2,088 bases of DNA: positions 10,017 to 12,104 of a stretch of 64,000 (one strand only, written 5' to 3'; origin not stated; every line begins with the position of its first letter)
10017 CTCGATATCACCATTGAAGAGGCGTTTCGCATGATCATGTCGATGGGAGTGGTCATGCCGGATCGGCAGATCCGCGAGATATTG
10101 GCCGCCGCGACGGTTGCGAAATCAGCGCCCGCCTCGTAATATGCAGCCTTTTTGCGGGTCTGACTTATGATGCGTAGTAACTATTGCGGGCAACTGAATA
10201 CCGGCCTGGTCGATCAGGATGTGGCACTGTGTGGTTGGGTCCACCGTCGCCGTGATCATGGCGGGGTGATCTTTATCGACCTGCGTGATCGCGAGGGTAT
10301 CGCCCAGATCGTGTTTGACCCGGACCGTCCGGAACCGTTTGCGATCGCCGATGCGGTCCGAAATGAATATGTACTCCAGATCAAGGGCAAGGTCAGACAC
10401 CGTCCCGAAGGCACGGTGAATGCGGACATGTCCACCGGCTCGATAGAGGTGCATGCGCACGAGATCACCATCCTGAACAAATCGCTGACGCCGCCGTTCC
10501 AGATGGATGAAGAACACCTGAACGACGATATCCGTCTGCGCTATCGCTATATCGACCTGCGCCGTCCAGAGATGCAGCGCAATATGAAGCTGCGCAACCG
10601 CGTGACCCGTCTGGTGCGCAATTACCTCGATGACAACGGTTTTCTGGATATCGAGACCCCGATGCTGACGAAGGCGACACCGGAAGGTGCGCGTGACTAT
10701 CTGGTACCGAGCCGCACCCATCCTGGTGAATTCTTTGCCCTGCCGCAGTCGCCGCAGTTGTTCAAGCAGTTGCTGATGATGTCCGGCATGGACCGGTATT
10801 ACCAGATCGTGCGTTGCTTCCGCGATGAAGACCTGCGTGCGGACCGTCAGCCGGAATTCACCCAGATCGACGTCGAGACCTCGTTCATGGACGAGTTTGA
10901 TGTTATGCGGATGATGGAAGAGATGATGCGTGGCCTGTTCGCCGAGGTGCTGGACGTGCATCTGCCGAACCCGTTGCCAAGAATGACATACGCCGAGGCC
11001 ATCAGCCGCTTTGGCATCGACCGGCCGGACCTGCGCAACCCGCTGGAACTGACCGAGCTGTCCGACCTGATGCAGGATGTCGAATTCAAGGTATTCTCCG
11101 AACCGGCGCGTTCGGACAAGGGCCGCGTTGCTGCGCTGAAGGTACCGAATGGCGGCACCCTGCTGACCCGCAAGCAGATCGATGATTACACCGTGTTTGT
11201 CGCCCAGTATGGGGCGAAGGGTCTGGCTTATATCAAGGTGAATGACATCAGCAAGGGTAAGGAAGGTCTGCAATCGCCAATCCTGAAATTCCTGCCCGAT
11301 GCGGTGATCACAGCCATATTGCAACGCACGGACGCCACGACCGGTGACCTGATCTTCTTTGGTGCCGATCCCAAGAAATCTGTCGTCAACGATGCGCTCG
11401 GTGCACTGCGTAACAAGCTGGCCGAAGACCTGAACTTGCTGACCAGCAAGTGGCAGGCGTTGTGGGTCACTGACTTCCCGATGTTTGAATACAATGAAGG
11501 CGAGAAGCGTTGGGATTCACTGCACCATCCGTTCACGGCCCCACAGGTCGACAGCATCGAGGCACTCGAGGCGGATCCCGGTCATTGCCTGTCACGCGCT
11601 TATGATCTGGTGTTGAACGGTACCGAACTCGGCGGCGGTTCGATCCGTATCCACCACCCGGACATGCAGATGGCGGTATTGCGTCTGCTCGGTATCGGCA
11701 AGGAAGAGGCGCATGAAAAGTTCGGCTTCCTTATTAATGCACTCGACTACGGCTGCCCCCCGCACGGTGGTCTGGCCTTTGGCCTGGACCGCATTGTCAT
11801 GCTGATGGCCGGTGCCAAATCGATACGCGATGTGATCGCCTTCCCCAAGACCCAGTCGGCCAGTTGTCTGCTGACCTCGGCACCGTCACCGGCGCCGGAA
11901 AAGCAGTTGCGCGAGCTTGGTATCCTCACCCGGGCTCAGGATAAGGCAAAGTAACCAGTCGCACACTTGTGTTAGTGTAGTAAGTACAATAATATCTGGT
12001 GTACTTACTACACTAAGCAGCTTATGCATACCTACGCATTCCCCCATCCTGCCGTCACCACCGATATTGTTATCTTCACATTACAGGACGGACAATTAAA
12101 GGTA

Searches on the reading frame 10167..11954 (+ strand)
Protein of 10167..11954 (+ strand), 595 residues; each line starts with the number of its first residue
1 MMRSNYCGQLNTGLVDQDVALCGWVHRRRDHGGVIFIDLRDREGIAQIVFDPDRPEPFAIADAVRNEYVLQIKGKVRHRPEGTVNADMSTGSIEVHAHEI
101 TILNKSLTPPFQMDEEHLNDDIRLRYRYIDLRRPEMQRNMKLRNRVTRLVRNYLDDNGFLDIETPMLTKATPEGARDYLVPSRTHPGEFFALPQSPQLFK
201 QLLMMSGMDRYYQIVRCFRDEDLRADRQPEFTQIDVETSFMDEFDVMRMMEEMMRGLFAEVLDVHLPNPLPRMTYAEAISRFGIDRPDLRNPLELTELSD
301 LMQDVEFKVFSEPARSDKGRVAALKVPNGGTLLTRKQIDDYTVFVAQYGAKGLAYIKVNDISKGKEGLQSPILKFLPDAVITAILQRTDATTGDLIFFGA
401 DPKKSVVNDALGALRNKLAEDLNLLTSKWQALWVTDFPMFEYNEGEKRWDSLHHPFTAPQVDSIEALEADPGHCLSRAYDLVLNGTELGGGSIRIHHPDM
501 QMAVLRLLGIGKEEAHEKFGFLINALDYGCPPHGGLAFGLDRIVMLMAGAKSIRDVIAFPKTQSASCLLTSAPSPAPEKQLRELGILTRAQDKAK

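Call 4: search_protein_families(library=pfam, proteins=[window:10167-11954:+])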
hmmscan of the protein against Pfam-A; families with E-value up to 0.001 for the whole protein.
window:10167-11954:+ (595 aa): 3 families
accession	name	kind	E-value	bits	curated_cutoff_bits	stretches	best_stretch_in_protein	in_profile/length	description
PF00152.25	tRNA-synt_2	-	1.7e-124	415.4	25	1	120-563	2-308/308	tRNA synthetases class II (D, K and N)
PF02938.19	GAD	-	4e-26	91.5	23.4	1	310-411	1-95/95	GAD domain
PF01336.31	tRNA_anti-codon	-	5.7e-19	68.3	27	1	19-103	1-75/75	OB-fold nucleic acid binding domain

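Call 5: search_protein_families(library=ncbifam, proteins=[window:10167-11954:+])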
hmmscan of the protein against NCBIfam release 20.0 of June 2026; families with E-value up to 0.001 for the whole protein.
window:10167-11954:+ (595 aa): 16 families
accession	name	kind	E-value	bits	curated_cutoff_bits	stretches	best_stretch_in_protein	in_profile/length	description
NF001750.0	PRK00476.1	equivalog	5.6e-268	890.1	443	1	1-590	3-588/590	aspartate--tRNA ligase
TIGR00459.1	aspS_bact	equivalog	6.2e-253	840.5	373.85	1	1-586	1-581/586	aspartate--tRNA ligase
NF009460.0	PRK12820.1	equivalog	3.3e-184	614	1379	1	5-588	24-617/723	bifunctional aspartyl-tRNA synthetase/aspartyl/glutamyl-tRNA amidotransferase subunit C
NF003483.0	PRK05159.1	equivalog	3.7e-73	246.9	353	2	1-262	2-259/438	aspartate--tRNA(Asn) ligase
TIGR00458.1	aspS_nondisc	equivalog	1.8e-65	221.6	368.4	2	16-263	12-255/428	aspartate--tRNA(Asn) ligase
NF001756.1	PRK00484.1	subfamily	7.1e-51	173.4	468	2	16-263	51-292/488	lysine--tRNA ligase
TIGR00499.1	lysS_bact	equivalog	5.1e-46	157.3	427.6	2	14-263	51-295/496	lysine--tRNA ligase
NF002821.0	PRK02983.1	equivalog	2.6e-44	151.6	742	2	14-254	657-892/1102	bifunctional lysylphosphatidylglycerol synthetase/lysine--tRNA ligase LysX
NF003037.0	PRK03932.1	equivalog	3.9e-41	141.4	414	2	12-264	12-265/451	asparagine--tRNA ligase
TIGR00457.1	asnS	equivalog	4.6e-36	124.6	342.6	2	14-263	14-266/455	asparagine--tRNA ligase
NF009101.0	PRK12445.1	subfamily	2.5e-31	108.8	1026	2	17-283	66-321/505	lysine--tRNA ligase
TIGR00462.1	genX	equivalog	3.1e-22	79.4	286.9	2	141-305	2-162/304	EF-P lysine aminoacylase EpmA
NF006828.0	PRK09350.1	equivalog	1.4e-19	70.5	264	2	138-282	14-156/325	elongation factor P--(R)-beta-lysine ligase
NF005052.0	PRK06462.1-1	equivalog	5.1e-17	62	368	1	112-266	19-178/353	asparagine synthetase A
NF005054.0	PRK06462.1-4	equivalog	1e-10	41.2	309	1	127-263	12-161/318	asparagine synthetase A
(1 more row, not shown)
